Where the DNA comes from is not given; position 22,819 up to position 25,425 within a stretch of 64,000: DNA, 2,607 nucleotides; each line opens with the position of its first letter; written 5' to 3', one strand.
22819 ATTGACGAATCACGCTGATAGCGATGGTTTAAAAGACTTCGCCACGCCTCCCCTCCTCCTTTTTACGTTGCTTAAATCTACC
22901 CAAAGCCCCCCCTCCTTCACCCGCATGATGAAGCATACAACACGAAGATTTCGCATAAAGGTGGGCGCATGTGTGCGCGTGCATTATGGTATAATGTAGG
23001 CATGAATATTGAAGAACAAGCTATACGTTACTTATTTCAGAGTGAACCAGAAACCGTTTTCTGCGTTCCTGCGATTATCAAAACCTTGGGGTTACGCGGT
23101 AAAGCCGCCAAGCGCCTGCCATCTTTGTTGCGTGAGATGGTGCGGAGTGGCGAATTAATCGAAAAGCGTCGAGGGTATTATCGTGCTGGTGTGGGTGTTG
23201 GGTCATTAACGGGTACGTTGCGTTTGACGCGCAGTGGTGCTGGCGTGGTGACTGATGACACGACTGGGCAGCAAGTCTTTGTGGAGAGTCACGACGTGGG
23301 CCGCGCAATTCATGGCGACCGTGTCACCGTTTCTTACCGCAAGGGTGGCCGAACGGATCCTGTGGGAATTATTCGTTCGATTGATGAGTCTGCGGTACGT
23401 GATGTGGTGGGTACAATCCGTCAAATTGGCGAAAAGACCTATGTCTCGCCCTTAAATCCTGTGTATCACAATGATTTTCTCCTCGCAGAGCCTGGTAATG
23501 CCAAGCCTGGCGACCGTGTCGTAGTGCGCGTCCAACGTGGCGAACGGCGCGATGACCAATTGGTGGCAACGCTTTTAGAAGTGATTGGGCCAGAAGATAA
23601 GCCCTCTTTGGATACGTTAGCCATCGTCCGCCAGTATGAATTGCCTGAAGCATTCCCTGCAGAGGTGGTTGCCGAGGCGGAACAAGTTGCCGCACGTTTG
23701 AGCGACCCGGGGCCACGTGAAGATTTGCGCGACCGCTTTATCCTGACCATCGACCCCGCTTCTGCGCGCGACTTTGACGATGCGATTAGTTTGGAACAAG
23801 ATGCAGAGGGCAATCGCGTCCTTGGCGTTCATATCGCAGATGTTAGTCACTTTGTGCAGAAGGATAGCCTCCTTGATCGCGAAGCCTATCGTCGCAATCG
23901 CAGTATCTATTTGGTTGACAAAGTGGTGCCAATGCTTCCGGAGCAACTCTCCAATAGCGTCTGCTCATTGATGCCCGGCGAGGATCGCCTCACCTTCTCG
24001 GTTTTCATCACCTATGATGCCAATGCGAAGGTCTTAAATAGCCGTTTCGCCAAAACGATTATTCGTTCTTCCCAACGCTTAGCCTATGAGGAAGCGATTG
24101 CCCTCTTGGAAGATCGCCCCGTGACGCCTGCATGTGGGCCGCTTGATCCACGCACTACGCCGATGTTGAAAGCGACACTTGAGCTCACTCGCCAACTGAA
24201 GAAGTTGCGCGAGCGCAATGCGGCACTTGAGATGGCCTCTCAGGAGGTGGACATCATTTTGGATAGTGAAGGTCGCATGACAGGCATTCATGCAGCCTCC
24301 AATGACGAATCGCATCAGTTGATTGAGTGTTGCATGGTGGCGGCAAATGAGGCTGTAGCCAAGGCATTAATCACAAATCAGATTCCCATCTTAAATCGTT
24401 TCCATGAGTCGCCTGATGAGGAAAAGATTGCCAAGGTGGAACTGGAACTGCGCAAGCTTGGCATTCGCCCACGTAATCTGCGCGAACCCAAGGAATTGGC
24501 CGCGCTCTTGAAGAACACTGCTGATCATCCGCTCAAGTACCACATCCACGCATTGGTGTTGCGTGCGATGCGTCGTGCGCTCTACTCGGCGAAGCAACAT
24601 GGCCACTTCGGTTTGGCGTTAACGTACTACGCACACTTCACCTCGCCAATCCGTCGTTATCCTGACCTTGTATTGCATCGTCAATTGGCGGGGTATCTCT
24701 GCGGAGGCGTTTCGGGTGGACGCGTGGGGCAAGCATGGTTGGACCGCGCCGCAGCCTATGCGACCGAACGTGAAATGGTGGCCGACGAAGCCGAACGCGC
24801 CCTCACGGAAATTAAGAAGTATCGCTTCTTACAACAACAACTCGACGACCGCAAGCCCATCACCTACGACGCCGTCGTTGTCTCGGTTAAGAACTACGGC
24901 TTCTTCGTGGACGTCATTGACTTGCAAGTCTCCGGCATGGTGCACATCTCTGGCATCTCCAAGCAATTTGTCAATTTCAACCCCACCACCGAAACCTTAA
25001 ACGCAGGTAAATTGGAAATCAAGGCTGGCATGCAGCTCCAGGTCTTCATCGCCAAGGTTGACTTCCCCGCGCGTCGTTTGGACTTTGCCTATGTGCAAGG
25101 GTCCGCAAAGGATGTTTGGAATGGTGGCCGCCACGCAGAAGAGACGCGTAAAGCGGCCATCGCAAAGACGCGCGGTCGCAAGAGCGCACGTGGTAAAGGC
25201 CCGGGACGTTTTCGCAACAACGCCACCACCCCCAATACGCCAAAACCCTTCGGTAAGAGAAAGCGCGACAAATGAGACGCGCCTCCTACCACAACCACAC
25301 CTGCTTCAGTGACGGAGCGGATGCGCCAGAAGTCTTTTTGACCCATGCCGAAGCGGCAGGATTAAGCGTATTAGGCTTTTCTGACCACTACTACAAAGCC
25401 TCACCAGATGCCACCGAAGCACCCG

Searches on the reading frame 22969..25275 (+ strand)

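Call 11: search_protein_families(library=pfam, proteins=[window:22969-25275:+], max_evalue=0.01)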
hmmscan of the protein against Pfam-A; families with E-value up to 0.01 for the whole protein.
window:22969-25275:+ (768 aa): 5 families
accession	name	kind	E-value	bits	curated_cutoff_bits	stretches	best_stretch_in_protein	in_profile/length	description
PF00773.25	RNB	-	1.5e-101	340.4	29.3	1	250-577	1-324/326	RNB domain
PF17876.7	CSD2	-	9.7e-15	54.8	26.2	1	158-230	1-74/74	Cold shock domain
PF08206.17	OB_RNB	-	4.5e-07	29.9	24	1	82-125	1-44/58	Ribonuclease B OB domain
PF00575.29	S1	-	7.4e-06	26.7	22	1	633-699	8-64/74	S1 RNA binding domain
PF18614.7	RNase_II_C_S1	-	0.0081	16.4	26.6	0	632-658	2-28/59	RNase II-type exonuclease C-terminal S1 domain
